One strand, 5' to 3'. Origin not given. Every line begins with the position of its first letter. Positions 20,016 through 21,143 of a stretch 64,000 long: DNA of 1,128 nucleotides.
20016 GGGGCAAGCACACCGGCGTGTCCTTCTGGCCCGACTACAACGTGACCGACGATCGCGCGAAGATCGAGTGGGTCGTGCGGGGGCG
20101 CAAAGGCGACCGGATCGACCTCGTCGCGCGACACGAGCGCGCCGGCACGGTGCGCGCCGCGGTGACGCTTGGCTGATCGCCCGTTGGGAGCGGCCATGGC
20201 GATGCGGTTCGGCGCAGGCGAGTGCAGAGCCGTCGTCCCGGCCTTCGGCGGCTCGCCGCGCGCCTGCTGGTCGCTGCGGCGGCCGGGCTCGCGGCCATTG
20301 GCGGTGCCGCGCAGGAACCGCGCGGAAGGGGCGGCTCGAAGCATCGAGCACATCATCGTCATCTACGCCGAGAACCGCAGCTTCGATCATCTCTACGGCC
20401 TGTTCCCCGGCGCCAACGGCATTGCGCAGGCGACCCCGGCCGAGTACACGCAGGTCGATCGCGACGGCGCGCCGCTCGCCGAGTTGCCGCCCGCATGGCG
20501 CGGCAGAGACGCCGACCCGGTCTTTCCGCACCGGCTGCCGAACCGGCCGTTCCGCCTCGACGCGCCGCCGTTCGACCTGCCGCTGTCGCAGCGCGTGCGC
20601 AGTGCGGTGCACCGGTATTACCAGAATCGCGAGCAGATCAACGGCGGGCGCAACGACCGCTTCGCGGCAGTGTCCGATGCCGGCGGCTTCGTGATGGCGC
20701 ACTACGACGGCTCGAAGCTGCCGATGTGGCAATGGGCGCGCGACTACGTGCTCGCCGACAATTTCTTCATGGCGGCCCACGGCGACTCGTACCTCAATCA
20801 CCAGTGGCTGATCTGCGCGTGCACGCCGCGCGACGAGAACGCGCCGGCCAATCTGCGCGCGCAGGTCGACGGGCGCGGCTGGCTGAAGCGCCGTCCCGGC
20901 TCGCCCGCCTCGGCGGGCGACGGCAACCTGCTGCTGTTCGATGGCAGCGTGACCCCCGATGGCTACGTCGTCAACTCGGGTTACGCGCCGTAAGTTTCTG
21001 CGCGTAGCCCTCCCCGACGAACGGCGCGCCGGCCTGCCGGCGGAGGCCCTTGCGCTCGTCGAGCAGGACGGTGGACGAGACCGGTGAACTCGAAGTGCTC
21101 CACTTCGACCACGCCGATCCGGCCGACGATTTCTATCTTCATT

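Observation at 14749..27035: The repeat superfamily is concentrated in the SOS mutagenesis genes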

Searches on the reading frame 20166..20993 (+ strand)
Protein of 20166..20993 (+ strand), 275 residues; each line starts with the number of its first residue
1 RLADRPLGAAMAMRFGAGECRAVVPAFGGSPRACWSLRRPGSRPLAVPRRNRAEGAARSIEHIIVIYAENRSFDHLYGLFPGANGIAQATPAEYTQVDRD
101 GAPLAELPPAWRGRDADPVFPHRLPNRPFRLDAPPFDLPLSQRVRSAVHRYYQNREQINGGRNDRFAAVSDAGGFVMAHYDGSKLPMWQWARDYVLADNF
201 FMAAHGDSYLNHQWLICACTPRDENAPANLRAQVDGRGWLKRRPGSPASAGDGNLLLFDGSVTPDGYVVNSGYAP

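Call 66: search_protein_families(library=pfam, proteins=[window:20166-20993:+], max_evalue=0.00001)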
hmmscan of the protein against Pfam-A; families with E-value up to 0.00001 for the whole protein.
window:20166-20993:+ (275 aa): 1 family
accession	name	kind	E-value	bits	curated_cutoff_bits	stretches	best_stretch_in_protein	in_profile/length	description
PF04185.19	Phosphoesterase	-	3.3e-29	102.6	23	1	60-222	1-146/356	Phosphoesterase family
